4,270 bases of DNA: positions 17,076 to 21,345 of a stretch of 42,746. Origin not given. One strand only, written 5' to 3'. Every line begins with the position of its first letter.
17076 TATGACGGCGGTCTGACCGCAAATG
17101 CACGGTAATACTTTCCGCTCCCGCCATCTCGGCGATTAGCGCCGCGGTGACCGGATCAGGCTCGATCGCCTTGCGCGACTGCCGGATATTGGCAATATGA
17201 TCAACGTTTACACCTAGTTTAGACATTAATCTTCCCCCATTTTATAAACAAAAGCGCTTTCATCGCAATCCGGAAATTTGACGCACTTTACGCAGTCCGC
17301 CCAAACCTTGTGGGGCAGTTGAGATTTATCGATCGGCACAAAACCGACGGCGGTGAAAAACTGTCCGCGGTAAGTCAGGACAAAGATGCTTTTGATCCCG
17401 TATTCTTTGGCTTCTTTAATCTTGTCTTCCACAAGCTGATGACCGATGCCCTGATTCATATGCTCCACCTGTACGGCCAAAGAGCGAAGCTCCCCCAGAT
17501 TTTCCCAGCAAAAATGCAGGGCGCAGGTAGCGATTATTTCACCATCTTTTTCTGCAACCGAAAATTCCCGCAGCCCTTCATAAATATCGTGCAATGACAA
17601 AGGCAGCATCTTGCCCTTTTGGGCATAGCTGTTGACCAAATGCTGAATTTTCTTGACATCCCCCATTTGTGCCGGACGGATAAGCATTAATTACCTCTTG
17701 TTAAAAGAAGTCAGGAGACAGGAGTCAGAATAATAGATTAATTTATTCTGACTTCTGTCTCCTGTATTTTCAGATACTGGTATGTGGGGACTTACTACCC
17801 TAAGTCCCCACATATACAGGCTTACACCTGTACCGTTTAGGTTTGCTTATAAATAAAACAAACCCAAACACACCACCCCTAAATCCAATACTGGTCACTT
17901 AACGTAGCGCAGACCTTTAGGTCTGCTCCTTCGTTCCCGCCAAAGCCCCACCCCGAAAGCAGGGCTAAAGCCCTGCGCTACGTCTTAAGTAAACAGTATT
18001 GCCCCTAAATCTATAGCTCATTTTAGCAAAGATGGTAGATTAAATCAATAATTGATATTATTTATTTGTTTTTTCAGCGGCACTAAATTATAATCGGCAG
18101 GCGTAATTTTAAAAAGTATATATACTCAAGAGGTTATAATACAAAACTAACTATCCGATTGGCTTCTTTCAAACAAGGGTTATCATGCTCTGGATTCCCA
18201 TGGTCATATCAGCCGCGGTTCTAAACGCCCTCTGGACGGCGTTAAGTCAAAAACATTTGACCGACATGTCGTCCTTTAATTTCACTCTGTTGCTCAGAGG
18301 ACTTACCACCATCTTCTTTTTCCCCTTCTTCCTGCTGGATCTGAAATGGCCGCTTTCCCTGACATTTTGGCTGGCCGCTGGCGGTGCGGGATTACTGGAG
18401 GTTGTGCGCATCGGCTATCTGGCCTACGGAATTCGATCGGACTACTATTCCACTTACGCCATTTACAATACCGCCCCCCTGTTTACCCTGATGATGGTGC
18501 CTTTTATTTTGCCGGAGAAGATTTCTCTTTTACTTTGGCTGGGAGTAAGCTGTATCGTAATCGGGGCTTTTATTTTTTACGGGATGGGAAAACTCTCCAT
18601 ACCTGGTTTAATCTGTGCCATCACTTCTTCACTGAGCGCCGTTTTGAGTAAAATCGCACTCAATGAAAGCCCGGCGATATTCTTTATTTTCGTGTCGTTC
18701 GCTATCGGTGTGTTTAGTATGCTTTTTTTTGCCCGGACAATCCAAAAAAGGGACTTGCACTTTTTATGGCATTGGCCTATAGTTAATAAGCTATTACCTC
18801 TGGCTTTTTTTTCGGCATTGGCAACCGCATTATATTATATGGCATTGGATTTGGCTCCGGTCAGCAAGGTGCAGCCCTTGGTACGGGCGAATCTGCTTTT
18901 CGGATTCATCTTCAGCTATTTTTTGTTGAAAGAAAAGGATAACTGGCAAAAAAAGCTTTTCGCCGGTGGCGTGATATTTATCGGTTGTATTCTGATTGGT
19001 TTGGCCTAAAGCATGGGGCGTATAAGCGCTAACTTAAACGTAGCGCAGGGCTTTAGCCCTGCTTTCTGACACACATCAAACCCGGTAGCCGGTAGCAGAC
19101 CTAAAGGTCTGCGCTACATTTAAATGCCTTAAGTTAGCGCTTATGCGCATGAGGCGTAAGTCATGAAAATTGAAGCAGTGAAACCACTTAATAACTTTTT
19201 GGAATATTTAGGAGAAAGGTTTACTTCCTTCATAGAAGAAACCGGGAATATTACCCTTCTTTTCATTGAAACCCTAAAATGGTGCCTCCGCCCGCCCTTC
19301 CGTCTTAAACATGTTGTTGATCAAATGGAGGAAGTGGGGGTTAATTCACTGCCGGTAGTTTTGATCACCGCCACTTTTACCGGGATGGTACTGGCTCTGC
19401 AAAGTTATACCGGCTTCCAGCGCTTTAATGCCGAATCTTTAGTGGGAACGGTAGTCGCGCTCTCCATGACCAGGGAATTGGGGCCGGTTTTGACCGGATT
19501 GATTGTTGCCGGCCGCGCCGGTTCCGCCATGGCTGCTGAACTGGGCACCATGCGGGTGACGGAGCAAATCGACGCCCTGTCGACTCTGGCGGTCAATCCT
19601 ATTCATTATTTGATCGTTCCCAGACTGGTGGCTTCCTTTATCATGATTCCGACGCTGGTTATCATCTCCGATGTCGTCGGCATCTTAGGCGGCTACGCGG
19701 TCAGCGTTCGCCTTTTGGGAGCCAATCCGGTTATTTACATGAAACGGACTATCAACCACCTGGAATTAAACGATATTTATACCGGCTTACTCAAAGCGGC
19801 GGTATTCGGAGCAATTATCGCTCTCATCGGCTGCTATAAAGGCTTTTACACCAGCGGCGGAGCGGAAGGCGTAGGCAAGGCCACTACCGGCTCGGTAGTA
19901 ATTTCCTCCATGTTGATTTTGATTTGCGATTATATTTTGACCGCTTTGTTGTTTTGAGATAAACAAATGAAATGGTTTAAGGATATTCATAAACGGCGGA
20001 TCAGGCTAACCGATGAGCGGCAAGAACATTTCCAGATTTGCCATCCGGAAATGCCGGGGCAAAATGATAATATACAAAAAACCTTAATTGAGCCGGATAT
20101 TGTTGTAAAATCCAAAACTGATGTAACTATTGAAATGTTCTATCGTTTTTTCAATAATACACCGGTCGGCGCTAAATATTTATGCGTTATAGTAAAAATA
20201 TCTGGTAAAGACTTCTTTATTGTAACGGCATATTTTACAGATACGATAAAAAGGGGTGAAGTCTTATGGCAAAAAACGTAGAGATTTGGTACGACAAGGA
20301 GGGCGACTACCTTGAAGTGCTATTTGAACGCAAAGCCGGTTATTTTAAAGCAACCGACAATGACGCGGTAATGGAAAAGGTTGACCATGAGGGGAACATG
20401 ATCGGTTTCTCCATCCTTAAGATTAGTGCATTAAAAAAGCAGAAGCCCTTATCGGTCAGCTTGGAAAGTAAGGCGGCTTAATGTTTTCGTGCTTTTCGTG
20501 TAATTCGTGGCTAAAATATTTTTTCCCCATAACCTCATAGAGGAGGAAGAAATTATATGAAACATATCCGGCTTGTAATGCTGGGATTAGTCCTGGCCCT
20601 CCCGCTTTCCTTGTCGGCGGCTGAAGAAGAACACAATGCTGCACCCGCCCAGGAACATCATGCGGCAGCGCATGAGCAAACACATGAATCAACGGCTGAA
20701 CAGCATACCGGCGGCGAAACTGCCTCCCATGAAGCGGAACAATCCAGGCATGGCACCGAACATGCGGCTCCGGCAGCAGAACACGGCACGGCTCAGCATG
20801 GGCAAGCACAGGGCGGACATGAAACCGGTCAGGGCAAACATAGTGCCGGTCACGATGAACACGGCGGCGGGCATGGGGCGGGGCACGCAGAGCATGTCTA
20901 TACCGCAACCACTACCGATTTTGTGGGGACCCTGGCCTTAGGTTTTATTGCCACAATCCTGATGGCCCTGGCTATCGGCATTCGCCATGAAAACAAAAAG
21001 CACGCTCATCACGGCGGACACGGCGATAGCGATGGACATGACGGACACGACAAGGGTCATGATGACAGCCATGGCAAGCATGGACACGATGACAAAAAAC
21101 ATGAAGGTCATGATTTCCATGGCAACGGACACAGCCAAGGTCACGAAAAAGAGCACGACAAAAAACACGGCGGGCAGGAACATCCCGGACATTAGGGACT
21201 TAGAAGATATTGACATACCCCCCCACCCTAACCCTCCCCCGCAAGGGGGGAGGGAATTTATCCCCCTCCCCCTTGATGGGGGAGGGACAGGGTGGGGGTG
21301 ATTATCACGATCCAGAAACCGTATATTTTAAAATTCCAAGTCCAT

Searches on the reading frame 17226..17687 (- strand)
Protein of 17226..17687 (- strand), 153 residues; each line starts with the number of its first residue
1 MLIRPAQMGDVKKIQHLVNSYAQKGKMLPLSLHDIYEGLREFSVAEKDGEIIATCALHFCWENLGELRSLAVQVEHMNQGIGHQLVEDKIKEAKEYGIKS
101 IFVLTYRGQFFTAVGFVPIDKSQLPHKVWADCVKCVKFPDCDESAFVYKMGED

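Call 20: search_protein_families(library=pfam, proteins=[window:17226-17687:-], max_evalue=0.01)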
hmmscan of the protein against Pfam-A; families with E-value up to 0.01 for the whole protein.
window:17226-17687:- (153 aa): 3 families
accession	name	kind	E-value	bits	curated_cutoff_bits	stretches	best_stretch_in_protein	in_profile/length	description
PF00583.31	Acetyltransf_1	-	5.4e-11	43.2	20.7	1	41-104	34-99/116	Acetyltransferase (GNAT) family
PF13508.13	Acetyltransf_7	-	3.5e-10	40.6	27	1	41-117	4-83/84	Acetyltransferase (GNAT) domain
PF13673.13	Acetyltransf_10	-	6.2e-05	23.4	23.6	1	40-123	31-114/128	Acetyltransferase (GNAT) domain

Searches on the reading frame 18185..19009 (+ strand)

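Call 20: search_protein_families(library=pfam, proteins=[window:18185-19009:+], max_evalue=0.01)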
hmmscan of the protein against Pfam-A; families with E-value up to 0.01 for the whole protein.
window:18185-19009:+ (274 aa): 2 families
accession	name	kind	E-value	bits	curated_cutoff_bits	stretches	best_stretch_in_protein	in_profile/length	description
PF00892.27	EamA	-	2.3e-23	83.4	28.2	2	141-272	7-134/135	EamA-like transporter family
PF03151.22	TPT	-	0.0013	18.6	30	1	148-258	14-123/291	Triose-phosphate Transporter family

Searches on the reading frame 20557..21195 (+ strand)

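Call 21: search_protein_families(library=pfam, proteins=[window:20557-21195:+], max_evalue=0.001)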
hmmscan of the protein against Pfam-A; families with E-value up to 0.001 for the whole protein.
window:20557-21195:+ (212 aa): 1 family
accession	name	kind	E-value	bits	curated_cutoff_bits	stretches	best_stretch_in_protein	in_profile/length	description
PF14851.11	FAM176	-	0.001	19.4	31.5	0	7-69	30-96/152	FAM176 family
